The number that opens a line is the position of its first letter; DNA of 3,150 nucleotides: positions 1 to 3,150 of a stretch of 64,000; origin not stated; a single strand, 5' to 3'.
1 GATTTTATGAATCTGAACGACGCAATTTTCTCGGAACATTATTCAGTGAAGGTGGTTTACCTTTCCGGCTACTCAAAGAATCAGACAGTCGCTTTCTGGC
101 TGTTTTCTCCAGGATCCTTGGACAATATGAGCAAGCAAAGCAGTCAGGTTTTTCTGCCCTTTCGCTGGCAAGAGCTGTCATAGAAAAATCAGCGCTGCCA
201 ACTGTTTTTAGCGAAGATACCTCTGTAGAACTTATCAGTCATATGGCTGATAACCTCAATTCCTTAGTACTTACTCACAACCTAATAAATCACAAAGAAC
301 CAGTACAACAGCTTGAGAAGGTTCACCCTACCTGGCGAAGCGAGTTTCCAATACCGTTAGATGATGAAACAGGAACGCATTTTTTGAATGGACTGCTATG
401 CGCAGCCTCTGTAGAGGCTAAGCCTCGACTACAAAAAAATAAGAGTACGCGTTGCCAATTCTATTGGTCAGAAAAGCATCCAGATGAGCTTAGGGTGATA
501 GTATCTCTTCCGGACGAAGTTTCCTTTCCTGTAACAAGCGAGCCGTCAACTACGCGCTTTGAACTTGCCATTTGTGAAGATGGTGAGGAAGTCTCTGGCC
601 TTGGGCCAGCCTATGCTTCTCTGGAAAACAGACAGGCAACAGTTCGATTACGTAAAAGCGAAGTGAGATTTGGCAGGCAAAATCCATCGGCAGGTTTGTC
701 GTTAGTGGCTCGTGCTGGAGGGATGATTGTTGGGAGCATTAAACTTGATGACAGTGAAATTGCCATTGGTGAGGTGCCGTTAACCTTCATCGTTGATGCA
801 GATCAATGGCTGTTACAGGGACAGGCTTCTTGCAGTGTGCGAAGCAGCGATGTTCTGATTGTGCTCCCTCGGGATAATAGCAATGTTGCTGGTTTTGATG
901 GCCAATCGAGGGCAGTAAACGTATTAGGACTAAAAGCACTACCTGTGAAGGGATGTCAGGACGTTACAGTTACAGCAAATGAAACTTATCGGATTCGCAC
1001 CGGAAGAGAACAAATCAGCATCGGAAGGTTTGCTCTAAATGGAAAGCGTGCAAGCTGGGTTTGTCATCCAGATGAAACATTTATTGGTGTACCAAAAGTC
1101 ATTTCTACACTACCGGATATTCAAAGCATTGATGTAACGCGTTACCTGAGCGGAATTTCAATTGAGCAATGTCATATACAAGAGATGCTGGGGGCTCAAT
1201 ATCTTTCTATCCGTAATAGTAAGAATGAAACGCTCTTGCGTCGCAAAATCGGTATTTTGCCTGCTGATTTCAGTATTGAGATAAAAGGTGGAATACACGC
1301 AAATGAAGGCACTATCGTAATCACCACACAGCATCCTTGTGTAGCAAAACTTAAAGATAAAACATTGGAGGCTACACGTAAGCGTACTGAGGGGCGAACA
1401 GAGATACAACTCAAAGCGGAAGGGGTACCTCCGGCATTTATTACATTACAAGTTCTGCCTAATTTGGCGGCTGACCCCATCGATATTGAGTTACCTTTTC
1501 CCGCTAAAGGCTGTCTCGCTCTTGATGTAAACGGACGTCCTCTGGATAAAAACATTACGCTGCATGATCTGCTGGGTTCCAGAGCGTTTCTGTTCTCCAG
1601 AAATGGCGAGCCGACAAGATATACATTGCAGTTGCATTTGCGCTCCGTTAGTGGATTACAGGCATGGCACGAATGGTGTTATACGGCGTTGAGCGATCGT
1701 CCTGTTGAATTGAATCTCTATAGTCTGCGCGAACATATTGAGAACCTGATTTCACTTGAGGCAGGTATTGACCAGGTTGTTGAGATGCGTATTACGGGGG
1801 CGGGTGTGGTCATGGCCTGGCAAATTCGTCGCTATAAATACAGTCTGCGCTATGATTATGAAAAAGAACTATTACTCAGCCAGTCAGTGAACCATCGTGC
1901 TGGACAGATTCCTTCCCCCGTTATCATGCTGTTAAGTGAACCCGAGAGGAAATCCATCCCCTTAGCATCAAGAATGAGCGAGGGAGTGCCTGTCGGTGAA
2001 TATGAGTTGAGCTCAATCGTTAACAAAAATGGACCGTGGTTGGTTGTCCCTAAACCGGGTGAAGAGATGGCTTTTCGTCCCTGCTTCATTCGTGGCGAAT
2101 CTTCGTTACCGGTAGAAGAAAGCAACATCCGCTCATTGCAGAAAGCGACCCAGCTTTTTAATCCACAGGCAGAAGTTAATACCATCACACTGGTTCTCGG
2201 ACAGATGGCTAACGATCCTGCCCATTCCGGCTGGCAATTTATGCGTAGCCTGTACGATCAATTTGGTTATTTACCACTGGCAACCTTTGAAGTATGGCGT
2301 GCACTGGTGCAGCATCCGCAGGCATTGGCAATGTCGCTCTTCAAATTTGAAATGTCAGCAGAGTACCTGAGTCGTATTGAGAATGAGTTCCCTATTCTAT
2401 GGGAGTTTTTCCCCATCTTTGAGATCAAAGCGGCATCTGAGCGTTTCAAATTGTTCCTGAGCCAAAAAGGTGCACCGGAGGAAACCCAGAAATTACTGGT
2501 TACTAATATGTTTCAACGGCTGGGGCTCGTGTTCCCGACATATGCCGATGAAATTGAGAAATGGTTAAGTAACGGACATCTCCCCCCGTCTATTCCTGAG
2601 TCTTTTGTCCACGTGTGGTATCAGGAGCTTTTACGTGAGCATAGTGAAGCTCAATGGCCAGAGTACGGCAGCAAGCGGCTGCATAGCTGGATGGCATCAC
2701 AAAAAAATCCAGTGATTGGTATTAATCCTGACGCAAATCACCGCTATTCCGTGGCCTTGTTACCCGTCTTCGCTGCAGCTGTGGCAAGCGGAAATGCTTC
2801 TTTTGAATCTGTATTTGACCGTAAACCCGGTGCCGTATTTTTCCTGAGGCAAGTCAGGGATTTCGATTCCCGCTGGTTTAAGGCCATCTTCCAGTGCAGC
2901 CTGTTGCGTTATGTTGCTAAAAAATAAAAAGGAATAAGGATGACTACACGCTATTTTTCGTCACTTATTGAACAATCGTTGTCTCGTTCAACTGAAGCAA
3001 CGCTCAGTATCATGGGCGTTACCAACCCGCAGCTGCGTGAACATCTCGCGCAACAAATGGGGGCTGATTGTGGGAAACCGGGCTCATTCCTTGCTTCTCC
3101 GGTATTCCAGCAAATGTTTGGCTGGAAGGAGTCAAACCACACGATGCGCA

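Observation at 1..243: Gene 1 is truncated by the window: ORF-track start at 243 is not the true start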

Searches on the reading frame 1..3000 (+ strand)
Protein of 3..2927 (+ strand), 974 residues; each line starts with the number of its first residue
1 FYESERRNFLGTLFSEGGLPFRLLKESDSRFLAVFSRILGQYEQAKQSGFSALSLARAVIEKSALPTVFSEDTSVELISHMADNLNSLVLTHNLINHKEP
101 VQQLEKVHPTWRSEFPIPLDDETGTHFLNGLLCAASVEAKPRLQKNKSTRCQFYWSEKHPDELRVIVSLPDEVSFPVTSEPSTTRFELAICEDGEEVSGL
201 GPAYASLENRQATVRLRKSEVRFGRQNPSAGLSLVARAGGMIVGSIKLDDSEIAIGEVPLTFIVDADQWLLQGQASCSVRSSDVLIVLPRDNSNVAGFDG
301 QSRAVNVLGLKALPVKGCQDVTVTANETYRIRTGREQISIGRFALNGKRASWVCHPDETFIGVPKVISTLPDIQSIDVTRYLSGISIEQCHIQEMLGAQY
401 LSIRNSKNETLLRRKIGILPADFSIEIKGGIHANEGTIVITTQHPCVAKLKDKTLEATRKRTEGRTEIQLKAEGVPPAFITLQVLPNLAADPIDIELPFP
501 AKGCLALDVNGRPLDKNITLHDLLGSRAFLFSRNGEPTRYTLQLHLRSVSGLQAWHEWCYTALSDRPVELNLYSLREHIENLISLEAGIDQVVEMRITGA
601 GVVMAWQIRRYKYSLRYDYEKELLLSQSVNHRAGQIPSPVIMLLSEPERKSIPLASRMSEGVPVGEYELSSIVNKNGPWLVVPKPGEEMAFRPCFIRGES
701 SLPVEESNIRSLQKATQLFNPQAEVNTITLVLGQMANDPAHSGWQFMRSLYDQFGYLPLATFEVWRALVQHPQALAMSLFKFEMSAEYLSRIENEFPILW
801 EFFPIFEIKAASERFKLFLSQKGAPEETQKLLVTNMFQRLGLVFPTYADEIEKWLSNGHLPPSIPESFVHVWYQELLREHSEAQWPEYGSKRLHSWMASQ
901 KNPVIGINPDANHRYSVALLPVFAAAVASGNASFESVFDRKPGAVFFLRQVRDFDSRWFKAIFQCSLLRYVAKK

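Call 4: search_protein_families(library=padloc, proteins=[window:3-2927:+])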
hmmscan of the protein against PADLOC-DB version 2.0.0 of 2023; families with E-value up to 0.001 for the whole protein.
window:3-2927:+ (974 aa): 10 families
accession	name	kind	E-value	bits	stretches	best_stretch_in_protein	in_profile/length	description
PDLC00049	DruH3|DruH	-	0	1596.7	1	1-974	123-1099/1100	Unknown function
PDLC00042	DruH3|DruH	-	0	1557.1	1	288-974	1-687/687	Unknown function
PDLC00043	DruH3|DruH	-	4.3e-179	592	1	706-974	1-269/269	Unknown function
PDLC00050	DruH3|DruH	-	4.9e-150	499.5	1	4-962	117-1086/1101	Unknown function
PDLC00044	DruH3|DruH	-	1.8e-64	216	1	4-851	120-955/1096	Unknown function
PDLC00048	DruH3|DruH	-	1.7e-57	193.2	2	397-800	433-836/1036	Unknown function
PDLC00047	DruH3|DruH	-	2.9e-52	175.7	2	257-964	388-1106/1118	Unknown function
PDLC00039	DruH3|DruH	-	1.9e-28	97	2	395-839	591-1007/1142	Unknown function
PDLC00038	DruH3|DruH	-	1.7e-25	87.1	2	257-805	384-951/1168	Unknown function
PDLC00041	DruH3|DruH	-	3.7e-12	42.8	1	8-136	125-249/1117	Unknown function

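Call 5: search_protein_families(library=ncbifam, proteins=[window:3-2927:+])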
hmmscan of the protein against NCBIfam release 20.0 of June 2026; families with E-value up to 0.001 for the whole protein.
window:3-2927:+ (974 aa): 1 family
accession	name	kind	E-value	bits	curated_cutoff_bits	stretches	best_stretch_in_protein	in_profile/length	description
NF038336.1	YjiT_fam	subfamily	0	1082.9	150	1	4-967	110-1090/1090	STY4851/ECs_5259 family protein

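Call 13: search_protein_families(library=pfam, proteins=[L001:5637-8927:+], max_evalue=0.1)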
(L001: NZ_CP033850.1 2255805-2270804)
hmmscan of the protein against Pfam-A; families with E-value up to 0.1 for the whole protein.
L001:5637-8927:+ (1096 aa): 0 families

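Call 14: search_solved_structures(query=L001:5637-8924:+, max_evalue=1)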
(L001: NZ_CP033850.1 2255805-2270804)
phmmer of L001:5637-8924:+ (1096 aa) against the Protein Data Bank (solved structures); distinct sequences matched with E-value up to 1: 2.
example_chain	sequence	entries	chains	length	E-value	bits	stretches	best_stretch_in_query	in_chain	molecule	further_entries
9tud_A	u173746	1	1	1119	1.7e-21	78.8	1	14-258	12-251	DruH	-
5k5h_A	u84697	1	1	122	0.83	10.2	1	614-720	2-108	Transcriptional repressor CTCF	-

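Call 16: search_solved_structures(query=L001:5637-8924:+, max_evalue=0.001, show_alignments=1)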
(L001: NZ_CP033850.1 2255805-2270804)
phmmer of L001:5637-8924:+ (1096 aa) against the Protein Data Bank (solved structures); distinct sequences matched with E-value up to 0.001: 1.
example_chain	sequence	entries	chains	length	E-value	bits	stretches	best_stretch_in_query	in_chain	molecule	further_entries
9tud_A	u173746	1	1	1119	1.7e-21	78.8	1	14-258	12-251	DruH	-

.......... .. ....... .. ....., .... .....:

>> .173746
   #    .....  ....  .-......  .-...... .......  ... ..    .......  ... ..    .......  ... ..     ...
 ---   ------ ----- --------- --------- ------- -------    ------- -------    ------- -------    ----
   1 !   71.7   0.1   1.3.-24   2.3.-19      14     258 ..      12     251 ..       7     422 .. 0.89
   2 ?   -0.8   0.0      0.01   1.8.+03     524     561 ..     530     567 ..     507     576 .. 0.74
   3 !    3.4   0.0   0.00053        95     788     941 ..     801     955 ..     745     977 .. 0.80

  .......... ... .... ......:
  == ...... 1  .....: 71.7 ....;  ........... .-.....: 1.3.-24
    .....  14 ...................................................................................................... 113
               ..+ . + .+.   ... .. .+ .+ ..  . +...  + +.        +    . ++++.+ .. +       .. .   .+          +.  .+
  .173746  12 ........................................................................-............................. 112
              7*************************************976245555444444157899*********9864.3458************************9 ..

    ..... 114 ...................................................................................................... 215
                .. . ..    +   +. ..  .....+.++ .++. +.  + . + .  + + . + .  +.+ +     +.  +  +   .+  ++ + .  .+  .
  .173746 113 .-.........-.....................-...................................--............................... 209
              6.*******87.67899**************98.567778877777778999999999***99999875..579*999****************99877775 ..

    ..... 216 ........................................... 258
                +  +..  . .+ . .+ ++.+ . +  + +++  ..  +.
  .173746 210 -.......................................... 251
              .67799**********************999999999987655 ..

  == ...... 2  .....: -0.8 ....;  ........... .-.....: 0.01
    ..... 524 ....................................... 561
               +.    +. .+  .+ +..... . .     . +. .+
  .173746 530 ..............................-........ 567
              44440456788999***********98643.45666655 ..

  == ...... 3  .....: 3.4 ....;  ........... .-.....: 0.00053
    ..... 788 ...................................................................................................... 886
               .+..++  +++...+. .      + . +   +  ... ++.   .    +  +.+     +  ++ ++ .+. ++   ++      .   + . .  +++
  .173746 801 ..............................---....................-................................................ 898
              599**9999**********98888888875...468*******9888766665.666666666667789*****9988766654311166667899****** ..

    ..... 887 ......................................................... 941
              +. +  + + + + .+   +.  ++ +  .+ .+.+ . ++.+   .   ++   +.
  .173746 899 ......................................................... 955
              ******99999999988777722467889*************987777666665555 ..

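Call 59: fold_search(model_id=the predicted structure, library=pdb)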
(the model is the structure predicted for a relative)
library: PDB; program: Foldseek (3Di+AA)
matches with E <= 10: 1061; with E <= 0.001: 10
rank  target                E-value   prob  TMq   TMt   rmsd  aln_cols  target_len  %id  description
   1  8v2b_C                1.7e-05  0.98  0.09  0.12  37.1       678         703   10  Cryo-EM structure of mouse type II OSM receptor complex: model for full extracellular assembly (released 2024-11-20)
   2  8k53_A                5.4e-05  0.96  0.08  0.10  35.3       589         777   10  Structure of the Dimeric Human CNTN2 Ig 1-6-FNIII 1-2 Domain in an Asymmetric State (released 2023-12-06)
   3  8opr_A                6.1e-05  0.85  0.08  0.10  28.2       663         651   11  Structure of the EA1 surface layer of Bacillus anthracis (released 2023-11-08)
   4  8dh8_A                1.1e-04  0.96  0.10  0.13  32.5       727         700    9  Leptin-bound leptin receptor complex-full ECD (released 2023-04-19)
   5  5ftx                  1.4e-04  0.84  0.08  0.11  24.4       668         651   10  Structure of surface layer protein SbsC, domains 4-9 (released 2017-02-22)
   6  6hhu_A                3.1e-04  0.84  0.08  0.12  31.4       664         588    9  Structure of the Bacillus anthracis Sap S-layer assembly domain (released 2019-07-24)
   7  8x80_A                3.9e-04  0.92  0.09  0.12  34.1       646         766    9  Structure of leptin-LepR trimer with a small gap (released 2024-08-07)
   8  4pbx                  4.8e-04  0.92  0.10  0.16  42.7       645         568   10  Crystal structure of the six N-terminal domains of human receptor protein tyrosine phosphatase sigma (released 2014-11-12)
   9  7sqc_2B               7.3e-04  0.63  0.08  0.11  54.1       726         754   10  Ciliary C1 central pair apparatus isolated from Chlamydomonas reinhardtii (released 2022-04-13)
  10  5iry_A                9.4e-04  0.91  0.06  0.12  43.6       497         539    8  Crystal structure of human Desmocollin-1 ectodomain (released 2016-06-22)
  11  7ad7_B                1.1e-03  0.75  0.08  0.12  28.6       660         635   10  Crystal structure of human complement C5 in complex with the K8 bovine knob domain peptide. (released 2021-03-10)
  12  4wrm_A                1.4e-03  0.91  0.08  0.16  18.7       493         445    7  Structure of the human CSF-1:CSF-1R complex (released 2015-08-12)
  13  9ozh_D                1.4e-03  0.51  0.08  0.06  24.9       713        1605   10  Cryo-EM structure of 1:2:1 ROS1/NEL/NICOL holo-complex, conformation 2. (released 2026-02-25)
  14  9fx2                  1.5e-03  0.47  0.10  0.09  32.4      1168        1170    8  Structure of methylamine activated CD109 (released 2025-03-19)
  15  6zr7_AAA              1.7e-03  0.93  0.07  0.20  28.7       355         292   11  X-ray structure of human Dscam Ig7-Ig9 (released 2020-12-30)
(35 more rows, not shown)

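Call 62: find_encoding_contigs(protein=P0040, flank=7000, max_places=1)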
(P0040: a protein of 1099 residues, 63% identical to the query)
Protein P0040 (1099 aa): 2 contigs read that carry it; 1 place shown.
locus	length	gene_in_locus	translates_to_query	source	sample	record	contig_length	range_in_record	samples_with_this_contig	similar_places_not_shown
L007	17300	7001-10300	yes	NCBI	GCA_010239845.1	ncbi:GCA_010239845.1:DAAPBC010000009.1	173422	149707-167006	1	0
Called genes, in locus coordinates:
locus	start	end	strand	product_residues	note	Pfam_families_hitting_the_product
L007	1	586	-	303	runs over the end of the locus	PF18863:AbiJ_NTD4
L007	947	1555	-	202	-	PF06353:DUF1062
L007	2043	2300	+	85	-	PF09857:YjhX_toxin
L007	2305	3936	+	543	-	PF13489:Methyltransf_23, PF05175:MTS, PF13847:Methyltransf_31, PF08241:Methyltransf_11, PF08242:Methyltransf_12, PF13649:Methyltransf_25, PF02353:CMAS, PF13489:Methyltransf_23, +12 more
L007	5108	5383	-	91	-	-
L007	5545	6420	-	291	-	PF26340:DNA-SBD_ScoMcrA, PF13391:HNH_2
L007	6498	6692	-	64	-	-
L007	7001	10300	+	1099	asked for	PF27201:YjiT_N, PF27205:YjiT_2nd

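Call 63: find_encoding_contigs(protein=P0002, flank=7000, max_places=1)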
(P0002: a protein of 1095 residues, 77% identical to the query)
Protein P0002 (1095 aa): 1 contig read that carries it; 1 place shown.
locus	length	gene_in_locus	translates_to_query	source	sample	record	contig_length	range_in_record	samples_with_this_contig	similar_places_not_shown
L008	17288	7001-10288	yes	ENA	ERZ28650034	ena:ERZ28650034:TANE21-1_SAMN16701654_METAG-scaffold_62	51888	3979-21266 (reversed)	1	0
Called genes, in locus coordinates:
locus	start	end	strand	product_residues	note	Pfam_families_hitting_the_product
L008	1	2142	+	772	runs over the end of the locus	PF03709:OKR_DC_1_N, PF01276:OKR_DC_1, PF03711:OKR_DC_1_C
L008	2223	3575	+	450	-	PF13520:AA_permease_2, PF00324:AA_permease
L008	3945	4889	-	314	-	PF04754:Transposase_31, PF27070:HTH_Rpn_C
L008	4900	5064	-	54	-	-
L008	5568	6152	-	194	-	PF01965:DJ-1_PfpI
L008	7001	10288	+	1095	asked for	PF27201:YjiT_N, PF27205:YjiT_2nd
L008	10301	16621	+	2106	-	PF00270:DEAD, PF04851:ResIII (faint), PF27116:YjiV_N, PF00271:Helicase_C, PF09369:MZB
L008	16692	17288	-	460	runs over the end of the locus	PF01420:Methylase_S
